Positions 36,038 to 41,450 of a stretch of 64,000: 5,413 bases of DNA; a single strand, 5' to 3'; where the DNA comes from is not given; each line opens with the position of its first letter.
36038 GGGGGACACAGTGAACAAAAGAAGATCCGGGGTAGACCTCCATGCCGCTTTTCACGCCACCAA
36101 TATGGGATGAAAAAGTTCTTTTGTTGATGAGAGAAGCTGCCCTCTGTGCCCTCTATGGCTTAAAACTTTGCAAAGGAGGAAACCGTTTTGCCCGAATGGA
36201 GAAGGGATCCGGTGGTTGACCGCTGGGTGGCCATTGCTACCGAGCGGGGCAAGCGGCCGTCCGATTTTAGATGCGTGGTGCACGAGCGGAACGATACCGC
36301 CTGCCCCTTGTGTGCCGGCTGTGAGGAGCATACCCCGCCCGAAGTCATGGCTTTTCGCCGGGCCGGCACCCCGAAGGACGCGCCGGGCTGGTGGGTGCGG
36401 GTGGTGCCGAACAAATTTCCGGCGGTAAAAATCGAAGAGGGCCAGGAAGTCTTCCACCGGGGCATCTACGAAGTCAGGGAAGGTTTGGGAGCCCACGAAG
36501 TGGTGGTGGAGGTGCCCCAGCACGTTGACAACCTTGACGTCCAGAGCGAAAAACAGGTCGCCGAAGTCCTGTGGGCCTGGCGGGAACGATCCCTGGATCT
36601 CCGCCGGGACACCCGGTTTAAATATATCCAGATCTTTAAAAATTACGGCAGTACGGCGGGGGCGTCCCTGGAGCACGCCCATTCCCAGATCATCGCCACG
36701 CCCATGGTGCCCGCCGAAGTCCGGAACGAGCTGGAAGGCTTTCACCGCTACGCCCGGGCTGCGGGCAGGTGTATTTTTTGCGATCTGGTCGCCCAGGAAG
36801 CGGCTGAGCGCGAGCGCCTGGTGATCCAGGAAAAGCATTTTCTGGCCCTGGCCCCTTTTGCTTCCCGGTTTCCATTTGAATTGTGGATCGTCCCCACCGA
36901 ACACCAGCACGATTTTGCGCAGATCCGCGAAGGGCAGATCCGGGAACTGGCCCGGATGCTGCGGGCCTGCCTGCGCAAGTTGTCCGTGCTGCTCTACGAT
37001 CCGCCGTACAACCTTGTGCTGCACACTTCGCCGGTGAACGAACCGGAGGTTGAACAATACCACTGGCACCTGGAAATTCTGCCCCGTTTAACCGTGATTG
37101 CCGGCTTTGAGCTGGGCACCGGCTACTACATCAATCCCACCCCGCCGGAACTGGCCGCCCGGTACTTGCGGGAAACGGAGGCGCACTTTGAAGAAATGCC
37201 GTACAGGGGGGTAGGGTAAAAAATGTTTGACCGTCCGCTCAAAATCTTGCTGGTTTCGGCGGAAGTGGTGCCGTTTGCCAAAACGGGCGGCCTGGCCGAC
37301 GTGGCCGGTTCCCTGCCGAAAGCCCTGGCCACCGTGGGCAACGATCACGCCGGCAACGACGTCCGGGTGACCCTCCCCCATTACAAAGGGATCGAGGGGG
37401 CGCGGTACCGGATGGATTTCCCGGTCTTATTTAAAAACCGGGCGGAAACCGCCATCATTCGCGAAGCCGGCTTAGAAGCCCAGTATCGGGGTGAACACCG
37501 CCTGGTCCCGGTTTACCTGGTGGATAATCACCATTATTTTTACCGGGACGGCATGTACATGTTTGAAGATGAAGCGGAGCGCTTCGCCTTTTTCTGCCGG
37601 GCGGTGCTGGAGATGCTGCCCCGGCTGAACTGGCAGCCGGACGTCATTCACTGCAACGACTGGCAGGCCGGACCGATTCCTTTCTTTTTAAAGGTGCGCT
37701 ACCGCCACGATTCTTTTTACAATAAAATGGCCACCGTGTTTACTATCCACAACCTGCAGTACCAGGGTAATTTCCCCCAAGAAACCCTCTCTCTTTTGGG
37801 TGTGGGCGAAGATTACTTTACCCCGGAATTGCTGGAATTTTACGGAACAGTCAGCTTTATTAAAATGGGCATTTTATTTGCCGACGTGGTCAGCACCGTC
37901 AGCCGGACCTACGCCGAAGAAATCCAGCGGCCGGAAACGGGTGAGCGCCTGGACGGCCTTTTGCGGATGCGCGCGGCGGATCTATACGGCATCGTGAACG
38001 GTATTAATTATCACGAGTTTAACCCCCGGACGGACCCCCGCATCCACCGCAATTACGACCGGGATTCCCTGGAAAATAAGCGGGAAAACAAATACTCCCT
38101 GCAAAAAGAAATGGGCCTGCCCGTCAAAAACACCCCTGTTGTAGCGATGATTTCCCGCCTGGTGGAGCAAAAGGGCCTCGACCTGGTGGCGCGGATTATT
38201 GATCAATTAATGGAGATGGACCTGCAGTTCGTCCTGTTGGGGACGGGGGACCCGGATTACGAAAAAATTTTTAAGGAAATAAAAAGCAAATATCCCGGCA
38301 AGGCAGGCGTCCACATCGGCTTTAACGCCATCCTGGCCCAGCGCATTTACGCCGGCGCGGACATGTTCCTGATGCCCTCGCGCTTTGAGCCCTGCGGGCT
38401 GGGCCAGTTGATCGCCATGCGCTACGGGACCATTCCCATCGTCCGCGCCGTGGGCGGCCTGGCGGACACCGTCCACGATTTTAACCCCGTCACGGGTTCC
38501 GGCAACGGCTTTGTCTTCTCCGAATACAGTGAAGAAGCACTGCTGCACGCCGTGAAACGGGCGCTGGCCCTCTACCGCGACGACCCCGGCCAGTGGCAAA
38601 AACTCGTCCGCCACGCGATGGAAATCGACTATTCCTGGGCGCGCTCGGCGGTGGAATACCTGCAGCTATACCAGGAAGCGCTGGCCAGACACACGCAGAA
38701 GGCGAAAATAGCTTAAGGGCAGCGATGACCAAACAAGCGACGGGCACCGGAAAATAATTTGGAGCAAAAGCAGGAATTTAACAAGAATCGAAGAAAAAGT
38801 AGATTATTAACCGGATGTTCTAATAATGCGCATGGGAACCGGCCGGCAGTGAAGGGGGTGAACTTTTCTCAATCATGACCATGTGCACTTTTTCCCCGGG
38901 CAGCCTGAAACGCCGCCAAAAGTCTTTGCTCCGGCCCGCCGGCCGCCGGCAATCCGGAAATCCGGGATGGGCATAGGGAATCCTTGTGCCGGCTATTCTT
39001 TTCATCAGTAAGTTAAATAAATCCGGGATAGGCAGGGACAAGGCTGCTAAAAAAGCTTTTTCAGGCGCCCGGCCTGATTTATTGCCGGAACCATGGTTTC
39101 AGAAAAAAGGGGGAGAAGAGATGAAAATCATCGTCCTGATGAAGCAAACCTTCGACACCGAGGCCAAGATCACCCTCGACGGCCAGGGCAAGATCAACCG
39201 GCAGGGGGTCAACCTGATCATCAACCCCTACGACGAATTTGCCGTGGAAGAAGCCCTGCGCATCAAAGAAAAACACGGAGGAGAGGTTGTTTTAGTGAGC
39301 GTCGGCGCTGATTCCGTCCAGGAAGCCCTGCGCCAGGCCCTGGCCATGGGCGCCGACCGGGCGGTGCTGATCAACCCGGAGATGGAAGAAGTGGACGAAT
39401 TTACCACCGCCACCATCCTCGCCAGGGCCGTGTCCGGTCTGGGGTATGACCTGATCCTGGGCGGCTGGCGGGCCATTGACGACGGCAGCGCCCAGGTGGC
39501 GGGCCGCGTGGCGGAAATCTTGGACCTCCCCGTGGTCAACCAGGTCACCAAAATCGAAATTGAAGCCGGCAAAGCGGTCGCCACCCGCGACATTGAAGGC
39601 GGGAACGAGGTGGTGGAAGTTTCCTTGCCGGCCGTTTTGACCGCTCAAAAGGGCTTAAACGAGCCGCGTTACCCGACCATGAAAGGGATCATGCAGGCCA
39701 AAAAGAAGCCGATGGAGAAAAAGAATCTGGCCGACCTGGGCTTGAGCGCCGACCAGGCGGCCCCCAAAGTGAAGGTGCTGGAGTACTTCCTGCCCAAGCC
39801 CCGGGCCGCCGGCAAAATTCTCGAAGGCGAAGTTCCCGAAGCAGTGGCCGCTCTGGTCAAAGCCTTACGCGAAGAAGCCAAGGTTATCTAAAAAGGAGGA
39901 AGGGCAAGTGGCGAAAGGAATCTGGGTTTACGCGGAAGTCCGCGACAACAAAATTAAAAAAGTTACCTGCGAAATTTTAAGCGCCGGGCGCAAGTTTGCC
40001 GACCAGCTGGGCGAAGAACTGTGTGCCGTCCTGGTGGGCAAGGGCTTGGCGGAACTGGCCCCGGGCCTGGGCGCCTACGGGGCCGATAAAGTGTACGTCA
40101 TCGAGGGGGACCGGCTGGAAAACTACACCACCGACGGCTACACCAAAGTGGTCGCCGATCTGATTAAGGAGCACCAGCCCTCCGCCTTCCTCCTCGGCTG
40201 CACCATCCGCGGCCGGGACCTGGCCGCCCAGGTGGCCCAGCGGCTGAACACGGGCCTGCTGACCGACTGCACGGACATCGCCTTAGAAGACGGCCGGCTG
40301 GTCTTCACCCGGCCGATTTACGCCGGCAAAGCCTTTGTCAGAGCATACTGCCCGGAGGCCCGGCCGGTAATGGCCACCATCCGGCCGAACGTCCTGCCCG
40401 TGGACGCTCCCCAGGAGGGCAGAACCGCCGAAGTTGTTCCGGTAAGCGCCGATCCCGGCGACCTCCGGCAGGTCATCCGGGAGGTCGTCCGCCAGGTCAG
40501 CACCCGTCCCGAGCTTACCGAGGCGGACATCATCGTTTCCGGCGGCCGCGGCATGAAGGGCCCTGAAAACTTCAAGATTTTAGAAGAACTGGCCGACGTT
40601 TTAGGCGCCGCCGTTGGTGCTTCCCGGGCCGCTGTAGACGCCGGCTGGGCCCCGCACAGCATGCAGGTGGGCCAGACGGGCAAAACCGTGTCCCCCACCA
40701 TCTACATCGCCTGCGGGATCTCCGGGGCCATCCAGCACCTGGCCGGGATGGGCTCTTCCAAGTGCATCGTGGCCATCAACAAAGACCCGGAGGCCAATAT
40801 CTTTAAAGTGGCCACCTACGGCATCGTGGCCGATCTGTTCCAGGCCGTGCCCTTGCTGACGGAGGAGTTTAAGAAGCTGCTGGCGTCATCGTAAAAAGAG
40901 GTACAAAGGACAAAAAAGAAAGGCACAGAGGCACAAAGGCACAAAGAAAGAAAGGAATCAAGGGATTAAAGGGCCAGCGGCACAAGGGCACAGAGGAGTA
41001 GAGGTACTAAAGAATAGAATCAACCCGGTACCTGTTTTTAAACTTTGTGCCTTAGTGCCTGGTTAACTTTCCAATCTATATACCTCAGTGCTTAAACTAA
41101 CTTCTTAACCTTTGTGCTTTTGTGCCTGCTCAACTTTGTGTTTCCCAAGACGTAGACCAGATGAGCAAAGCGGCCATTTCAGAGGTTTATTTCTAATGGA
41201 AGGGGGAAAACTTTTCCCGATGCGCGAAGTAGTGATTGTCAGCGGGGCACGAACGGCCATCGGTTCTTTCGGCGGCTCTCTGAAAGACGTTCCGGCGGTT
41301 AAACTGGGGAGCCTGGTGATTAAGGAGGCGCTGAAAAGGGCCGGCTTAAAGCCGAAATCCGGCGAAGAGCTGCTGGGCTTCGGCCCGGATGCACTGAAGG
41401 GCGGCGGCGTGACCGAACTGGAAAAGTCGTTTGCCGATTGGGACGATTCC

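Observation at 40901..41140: Second dispersed family: clusters of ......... units facing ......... units (REP/MITE-like palindromic elements)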

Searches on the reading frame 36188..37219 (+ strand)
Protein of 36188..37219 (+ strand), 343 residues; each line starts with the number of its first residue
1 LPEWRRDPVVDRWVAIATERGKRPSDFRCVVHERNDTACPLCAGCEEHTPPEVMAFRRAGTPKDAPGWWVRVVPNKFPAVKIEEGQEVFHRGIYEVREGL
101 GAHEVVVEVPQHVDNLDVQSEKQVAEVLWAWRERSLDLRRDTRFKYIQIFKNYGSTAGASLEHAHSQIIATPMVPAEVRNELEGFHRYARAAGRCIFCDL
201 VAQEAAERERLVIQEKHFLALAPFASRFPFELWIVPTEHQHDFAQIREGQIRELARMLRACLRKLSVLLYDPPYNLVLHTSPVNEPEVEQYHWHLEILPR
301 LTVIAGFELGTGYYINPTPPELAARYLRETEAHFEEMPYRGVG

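Call 11: search_protein_families(library=pfam, proteins=[window:36188-37219:+])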
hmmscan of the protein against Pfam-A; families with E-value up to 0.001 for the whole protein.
window:36188-37219:+ (343 aa): 5 families
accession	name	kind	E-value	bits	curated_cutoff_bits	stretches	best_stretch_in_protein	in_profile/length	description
PF16268.10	DUF4921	-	7.4e-15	55.2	28.5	1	140-324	217-391/425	Domain of unknown function (DUF4921)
PF02744.22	GalP_UDP_tr_C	-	7.2e-13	49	29.2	1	182-297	2-119/165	Galactose-1-phosphate uridyl transferase, C-terminal domain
PF01087.27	GalP_UDP_transf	-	8.7e-13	49.5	22.1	1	5-175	15-184/184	Galactose-1-phosphate uridyl transferase, N-terminal domain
PF16285.10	DUF4931_N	-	7.6e-08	32.9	24.1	1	84-170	35-120/124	Domain of unknown function (DUF4931) N-terminal domain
PF01230.28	HIT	-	5e-06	27.5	21.5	0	209-295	6-92/98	HIT domain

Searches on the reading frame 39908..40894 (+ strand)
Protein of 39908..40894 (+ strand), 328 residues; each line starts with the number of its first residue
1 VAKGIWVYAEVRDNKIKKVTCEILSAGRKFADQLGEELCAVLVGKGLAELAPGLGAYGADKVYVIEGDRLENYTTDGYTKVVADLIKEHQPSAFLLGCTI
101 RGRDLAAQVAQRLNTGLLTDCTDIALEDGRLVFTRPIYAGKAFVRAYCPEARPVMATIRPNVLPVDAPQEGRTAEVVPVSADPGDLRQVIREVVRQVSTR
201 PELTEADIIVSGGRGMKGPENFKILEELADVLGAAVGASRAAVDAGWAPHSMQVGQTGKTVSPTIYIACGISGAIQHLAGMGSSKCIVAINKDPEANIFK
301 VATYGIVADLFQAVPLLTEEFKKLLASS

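Call 11: search_protein_families(library=pfam, proteins=[window:39908-40894:+])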
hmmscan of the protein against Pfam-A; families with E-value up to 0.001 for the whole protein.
window:39908-40894:+ (328 aa): 2 families
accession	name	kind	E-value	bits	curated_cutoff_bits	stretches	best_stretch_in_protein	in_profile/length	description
PF01012.27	ETF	-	7.5e-50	169.7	26.7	1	5-182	1-179/181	Electron transfer flavoprotein domain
PF00766.25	ETF_alpha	-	2.1e-39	133.8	27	1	202-281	1-80/81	Electron transfer flavoprotein FAD-binding domain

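Call 13: find_encoding_contigs(protein=window:39908-40894:+, flank=10000, max_places=6)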
Protein window:39908-40894:+ (328 aa): no gene with exactly this product is on record in the collection.

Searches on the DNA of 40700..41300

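Call 62: search_rna_families(source=window, start=40700, end=41300, threshold=evalue, max_evalue=1)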
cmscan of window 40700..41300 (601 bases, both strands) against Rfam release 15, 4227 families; matches with E-value up to 1: 0.
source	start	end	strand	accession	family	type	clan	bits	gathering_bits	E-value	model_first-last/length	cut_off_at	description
